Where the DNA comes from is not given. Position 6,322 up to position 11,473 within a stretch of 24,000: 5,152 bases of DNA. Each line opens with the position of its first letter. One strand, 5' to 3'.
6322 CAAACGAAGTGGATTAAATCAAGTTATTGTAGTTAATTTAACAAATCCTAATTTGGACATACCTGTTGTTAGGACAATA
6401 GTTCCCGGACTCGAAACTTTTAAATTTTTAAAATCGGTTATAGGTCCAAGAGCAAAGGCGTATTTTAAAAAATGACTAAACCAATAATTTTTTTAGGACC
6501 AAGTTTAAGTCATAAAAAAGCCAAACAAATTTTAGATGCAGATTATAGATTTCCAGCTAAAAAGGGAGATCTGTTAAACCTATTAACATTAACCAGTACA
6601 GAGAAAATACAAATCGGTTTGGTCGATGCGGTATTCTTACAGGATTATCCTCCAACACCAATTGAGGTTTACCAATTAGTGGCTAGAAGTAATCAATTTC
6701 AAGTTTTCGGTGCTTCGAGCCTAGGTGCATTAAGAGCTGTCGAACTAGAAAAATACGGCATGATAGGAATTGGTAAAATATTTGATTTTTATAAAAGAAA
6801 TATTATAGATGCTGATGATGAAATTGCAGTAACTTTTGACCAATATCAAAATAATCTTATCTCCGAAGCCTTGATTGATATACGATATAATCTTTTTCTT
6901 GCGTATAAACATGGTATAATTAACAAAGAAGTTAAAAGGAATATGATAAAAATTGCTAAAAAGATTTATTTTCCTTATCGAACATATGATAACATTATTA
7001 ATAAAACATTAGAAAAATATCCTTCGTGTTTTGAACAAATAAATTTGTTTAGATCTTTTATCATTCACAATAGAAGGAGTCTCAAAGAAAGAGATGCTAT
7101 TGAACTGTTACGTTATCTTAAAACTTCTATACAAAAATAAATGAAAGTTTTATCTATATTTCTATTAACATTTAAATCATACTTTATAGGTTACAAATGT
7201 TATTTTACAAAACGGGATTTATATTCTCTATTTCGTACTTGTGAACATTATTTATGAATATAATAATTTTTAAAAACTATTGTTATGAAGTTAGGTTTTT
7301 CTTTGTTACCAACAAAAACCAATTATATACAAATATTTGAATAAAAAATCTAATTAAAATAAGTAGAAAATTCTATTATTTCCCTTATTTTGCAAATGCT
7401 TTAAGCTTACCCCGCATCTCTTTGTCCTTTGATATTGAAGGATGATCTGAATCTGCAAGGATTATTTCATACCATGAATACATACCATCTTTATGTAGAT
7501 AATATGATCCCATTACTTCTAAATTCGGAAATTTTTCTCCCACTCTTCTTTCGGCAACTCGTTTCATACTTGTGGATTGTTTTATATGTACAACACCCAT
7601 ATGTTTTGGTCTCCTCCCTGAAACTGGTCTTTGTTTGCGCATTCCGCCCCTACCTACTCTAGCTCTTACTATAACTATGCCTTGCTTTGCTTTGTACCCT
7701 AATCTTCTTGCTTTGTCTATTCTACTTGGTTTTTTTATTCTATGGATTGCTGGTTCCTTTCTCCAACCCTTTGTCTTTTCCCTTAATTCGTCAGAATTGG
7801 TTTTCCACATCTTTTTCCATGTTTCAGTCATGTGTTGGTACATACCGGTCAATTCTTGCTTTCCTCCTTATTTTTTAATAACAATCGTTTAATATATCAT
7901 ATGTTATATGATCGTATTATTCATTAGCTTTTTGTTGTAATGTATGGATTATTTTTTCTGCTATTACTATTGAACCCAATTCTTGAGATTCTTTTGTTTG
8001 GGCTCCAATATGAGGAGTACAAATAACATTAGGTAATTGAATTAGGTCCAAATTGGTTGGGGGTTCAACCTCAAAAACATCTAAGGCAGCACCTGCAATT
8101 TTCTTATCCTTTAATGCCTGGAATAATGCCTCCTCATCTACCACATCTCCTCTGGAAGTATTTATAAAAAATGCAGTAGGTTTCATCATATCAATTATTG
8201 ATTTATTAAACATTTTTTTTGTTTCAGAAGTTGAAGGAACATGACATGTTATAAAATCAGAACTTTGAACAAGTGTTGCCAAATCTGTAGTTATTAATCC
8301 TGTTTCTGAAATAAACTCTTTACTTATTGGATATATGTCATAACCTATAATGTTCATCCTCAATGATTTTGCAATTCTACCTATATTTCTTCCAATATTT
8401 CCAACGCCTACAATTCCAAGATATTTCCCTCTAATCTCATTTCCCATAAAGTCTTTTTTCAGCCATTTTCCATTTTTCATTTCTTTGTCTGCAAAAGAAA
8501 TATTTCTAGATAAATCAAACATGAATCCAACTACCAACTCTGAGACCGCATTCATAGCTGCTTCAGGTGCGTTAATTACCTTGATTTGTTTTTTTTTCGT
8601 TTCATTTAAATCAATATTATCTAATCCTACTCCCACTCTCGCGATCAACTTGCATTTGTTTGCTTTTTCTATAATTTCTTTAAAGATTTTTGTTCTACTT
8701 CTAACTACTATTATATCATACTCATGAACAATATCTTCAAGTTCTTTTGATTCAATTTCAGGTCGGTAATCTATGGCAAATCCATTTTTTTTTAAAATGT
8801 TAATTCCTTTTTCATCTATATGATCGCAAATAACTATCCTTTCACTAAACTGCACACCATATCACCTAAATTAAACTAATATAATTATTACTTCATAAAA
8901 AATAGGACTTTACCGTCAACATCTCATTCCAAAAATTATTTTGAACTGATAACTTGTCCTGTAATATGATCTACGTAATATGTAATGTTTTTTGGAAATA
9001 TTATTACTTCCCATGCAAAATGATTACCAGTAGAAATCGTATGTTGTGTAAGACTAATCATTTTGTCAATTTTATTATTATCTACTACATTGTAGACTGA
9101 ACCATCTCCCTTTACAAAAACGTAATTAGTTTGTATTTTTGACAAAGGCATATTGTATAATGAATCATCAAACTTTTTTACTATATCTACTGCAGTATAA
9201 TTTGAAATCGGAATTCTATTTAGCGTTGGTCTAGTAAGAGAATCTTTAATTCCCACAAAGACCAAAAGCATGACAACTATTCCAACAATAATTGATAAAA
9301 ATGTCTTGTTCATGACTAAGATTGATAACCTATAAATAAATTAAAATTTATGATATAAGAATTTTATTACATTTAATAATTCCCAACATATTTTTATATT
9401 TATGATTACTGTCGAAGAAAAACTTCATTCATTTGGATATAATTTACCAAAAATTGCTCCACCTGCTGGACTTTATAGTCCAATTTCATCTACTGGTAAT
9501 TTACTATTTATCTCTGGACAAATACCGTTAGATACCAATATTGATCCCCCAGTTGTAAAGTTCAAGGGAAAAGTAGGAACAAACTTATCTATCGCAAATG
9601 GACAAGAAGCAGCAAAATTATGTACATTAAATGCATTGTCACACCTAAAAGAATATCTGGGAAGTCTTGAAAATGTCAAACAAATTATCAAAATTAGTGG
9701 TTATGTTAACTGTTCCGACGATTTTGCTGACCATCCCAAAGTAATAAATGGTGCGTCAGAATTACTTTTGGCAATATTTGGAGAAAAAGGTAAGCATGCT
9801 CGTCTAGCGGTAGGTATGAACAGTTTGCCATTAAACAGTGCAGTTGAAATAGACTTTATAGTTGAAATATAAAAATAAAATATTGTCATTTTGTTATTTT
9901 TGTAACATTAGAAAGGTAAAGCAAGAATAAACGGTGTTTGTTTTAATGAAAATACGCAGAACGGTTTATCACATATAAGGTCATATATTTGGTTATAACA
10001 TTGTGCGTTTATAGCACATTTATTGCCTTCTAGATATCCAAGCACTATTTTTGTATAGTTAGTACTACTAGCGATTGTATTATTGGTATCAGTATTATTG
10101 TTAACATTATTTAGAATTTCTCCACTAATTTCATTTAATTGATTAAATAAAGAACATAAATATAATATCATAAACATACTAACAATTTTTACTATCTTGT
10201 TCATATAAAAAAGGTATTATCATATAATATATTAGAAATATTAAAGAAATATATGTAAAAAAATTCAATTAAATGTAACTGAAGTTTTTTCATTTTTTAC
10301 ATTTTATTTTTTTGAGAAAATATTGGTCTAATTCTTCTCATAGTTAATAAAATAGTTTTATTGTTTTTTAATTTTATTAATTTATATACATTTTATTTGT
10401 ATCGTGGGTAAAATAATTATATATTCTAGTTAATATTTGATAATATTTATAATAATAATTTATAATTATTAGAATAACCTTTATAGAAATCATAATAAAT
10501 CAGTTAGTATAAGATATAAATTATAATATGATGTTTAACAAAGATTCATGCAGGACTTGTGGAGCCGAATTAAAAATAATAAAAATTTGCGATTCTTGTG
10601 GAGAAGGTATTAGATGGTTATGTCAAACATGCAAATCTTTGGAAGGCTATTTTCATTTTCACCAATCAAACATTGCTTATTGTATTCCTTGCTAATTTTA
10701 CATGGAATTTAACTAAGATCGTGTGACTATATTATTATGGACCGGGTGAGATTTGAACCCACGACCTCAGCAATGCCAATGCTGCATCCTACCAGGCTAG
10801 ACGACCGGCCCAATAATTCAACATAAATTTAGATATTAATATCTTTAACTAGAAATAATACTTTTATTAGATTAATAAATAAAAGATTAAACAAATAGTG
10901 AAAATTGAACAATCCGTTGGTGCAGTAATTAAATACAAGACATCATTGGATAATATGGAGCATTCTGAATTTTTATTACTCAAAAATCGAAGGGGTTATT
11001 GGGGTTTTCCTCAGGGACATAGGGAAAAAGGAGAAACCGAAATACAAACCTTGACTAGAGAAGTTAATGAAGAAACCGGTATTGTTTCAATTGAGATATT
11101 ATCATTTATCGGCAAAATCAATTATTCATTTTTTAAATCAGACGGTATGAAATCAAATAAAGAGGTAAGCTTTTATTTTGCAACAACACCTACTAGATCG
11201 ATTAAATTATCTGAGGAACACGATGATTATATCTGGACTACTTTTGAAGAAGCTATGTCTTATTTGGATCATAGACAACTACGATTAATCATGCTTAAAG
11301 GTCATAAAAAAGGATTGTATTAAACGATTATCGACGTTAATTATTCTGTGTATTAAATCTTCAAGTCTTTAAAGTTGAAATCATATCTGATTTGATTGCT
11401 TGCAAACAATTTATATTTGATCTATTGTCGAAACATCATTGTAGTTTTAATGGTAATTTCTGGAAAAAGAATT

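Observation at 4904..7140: Orphan YcaO-TfuA thioamidation module next to an NHLP-like small ORF in an AT-rich, thaumarchaeon-like archaeal genome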

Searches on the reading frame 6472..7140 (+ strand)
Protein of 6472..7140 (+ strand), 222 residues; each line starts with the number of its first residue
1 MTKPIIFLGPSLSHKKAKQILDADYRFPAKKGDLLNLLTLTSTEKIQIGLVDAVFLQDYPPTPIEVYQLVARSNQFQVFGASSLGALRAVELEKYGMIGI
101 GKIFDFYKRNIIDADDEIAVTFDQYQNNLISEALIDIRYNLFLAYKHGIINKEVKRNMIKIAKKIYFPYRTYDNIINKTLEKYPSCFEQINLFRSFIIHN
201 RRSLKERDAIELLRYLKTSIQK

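Call 3: search_protein_families(library=pfam, proteins=[window:6472-7140:+], max_evalue=10)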
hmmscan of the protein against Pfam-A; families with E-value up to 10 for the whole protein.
window:6472-7140:+ (222 aa): 2 families
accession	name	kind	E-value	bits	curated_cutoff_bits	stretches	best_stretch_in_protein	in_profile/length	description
PF07812.18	TfuA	-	5.4e-33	113.7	30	1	52-171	1-119/119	TfuA-like protein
PF16630.10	APC_u5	-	0.088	14.3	27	1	147-196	19-67/100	Unstructured region on APC between 1st and 2nd catenin-bdg motifs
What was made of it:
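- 6472..7140 (+): TfuA, the partner of thioamide-forming YcaOs. It overlaps the YcaO stop codon (ATGA). PF07812 E=5.4e-33 (call 3).
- Checked: It scores PF07812 E=5.4e-33 (call 3).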

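Call 4: search_protein_families(library=ncbifam, proteins=[window:6472-7140:+], max_evalue=10)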
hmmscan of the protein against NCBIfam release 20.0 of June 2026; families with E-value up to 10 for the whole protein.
window:6472-7140:+ (222 aa): 1 family
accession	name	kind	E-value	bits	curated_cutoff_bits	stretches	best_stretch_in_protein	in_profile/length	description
NF033432.0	ThioGly_TfuA_rel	equivalog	1e-59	201.5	235.2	1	5-218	3-210/211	TfuA-related McrA-glycine thioamidation protein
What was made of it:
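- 6472..7140 (+): NF033432 scores 201.5 bits against a cut-off of 235.2 (call 4).
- On TfuA (PF07812): NF033432 scores 201.5 bits, below 235.2, so it is not the McrA equivalog (call 4).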

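Call 57: search_solved_structures(query=window:6472-7140:+, max_evalue=0.001)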
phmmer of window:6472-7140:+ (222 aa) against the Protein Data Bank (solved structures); distinct sequences matched with E-value up to 0.001: 1.
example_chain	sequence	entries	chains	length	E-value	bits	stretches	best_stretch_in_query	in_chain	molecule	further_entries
6xp8_A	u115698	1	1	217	3.8e-27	98.7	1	3-220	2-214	TfuA domain-containing protein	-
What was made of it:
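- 6472..7140 (+): Full-length match to the solved TfuA 6xp8, E=3.8e-27 (call 57).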

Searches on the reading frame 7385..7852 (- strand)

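Call 9: search_protein_families(library=ncbifam, proteins=[window:7385-7852:-], max_evalue=0.00001)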
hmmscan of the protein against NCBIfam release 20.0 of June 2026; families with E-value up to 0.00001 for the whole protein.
window:7385-7852:- (155 aa): 1 family
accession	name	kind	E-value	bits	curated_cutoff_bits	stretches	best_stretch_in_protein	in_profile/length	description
NF003269.0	PRK04243.1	equivalog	5.5e-62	208.8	178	1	2-147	3-149/196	50S ribosomal protein L15e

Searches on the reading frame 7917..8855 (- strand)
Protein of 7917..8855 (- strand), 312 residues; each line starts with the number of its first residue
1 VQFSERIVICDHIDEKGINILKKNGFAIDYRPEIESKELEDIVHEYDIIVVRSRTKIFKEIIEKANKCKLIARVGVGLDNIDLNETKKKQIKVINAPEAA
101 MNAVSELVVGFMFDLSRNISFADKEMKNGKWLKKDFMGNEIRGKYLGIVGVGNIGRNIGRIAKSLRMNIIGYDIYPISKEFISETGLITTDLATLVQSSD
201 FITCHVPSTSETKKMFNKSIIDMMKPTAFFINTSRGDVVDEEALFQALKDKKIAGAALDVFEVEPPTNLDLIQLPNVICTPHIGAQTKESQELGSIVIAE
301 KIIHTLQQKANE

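Call 9: search_protein_families(library=ncbifam, proteins=[window:7917-8855:-], max_evalue=0.00001)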
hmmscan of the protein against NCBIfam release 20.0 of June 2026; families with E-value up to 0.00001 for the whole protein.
window:7917-8855:- (312 aa): 21 families
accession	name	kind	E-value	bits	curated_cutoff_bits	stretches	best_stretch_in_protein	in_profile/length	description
TIGR01327.1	PGDH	equivalog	9.6e-103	344.7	454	1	6-310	1-305/525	phosphoglycerate dehydrogenase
NF008759.0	PRK11790.1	equivalog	1.1e-74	251.6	404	1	6-307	13-318/410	phosphoglycerate dehydrogenase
NF009714.1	PRK13243.1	equivalog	1.7e-65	221.6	455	1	6-305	4-312/332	glyoxylate reductase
NF005387.0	PRK06932.1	equivalog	7.5e-48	163.1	492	1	34-288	33-292/314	2-hydroxyacid dehydrogenase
NF005069.0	PRK06487.1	equivalog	5.8e-47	160.3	448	1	37-292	40-297/320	2-hydroxyacid dehydrogenase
NF011938.0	PRK15409.1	equivalog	1.5e-45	155.7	492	1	42-309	42-312/324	glyoxylate/hydroxypyruvate reductase GhrB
NF006263.0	PRK08410.1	equivalog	2e-44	152.2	389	1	14-293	12-294/311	D-2-hydroxyacid dehydrogenase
NF041369.1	Dhydh_Halo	equivalog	2e-43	148.8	400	1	67-302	55-291/305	D-2-hydroxyacid dehydrogenase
NF001309.0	PRK00257.1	equivalog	2.9e-39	135.1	434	1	41-310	33-282/379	4-phosphoerythronate dehydrogenase PdxB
NF005750.0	PRK07574.1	equivalog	7e-39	134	329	1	36-292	81-343/386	NAD-dependent formate dehydrogenase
NF005027.0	PRK06436.1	equivalog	2.2e-32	112.4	261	1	53-287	35-260/303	2-hydroxyacid dehydrogenase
NF006374.0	PRK08605.1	subfamily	8.1e-32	110.6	356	1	28-283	28-299/332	D-lactate dehydrogenase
NF000492.1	vanH_gen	exception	7.7e-31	107.3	540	1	44-265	41-256/312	D-lactate dehydrogenase VanH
NF009127.0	PRK12480.1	equivalog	1.6e-29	102.9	579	1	13-265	13-265/330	D-lactate dehydrogenase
NF000004.1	vanH-D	exception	5.6e-25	88.1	550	1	65-264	70-261/323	D-lactate dehydrogenase VanH-D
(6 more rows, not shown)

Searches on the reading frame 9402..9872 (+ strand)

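Call 9: search_protein_families(library=ncbifam, proteins=[window:9402-9872:+], max_evalue=0.00001)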
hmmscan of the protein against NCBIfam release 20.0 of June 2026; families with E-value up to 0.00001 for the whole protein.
window:9402-9872:+ (156 aa): 1 family
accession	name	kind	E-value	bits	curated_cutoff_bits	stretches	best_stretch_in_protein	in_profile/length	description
TIGR00004.1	TIGR00004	subfamily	8.8e-09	35.6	106.25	1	20-154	10-123/125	Rid family detoxifying hydrolase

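Call 87: search_protein_families(library=pfam, proteins=[window:9402-9872:+], max_evalue=0.01)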
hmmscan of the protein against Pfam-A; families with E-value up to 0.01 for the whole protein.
window:9402-9872:+ (156 aa): 2 families
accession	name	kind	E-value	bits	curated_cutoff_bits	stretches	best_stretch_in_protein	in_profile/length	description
PF14588.11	YjgF_endoribonc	-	6.2e-28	97.9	35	1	6-152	2-144/148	YjgF/chorismate_mutase-like, putative endoribonuclease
PF01042.26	Ribonuc_L-PSP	-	2.2e-13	50.7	27.3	1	19-155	4-120/121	Endoribonuclease L-PSP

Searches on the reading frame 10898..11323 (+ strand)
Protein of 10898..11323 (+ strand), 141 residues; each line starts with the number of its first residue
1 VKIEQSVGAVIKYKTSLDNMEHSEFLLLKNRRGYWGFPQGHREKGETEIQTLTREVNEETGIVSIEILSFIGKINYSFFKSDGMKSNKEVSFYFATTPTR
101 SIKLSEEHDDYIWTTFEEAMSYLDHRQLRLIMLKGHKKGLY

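Call 9: search_protein_families(library=ncbifam, proteins=[window:10898-11323:+], max_evalue=0.00001)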
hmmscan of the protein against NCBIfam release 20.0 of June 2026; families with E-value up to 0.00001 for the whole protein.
window:10898-11323:+ (141 aa): 9 families
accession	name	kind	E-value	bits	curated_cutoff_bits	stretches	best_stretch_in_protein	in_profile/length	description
NF006961.0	PRK09438.1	equivalog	2.4e-11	43.3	103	1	24-121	21-131/151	dihydroneopterin triphosphate diphosphatase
NF052459.1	OxoGTPPhMutT1Mycb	equivalog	1.9e-10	40.3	475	1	7-134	4-124/292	8-oxo-(d)GTP phosphatase MutT1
NF001936.0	PRK00714.1-3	equivalog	2.2e-08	34.1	118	1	31-81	33-84/155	RNA pyrophosphohydrolase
TIGR02705.1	nudix_YtkD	equivalog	1.3e-07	31.2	154.4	1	26-88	38-96/156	RNA deprotection pyrophosphohydrolase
NF006530.0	PRK08999.1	equivalog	1.3e-07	31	245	1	30-67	30-67/315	Nudix family hydrolase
NF007834.0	PRK10546.1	equivalog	2.9e-07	30.4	156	1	30-122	27-112/135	pyrimidine (deoxy)nucleoside triphosphate diphosphatase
TIGR00586.1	mutt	equivalog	3.1e-07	30.5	97.9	1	34-79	33-77/129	8-oxo-dGTP diphosphatase MutT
NF008044.0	PRK10776.1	equivalog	1.1e-06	28.6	148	1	33-78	31-75/130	8-oxo-dGTP diphosphatase MutT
NF001938.0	PRK00714.1-5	equivalog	5.9e-06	25.7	116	1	30-78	42-91/172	RNA pyrophosphohydrolase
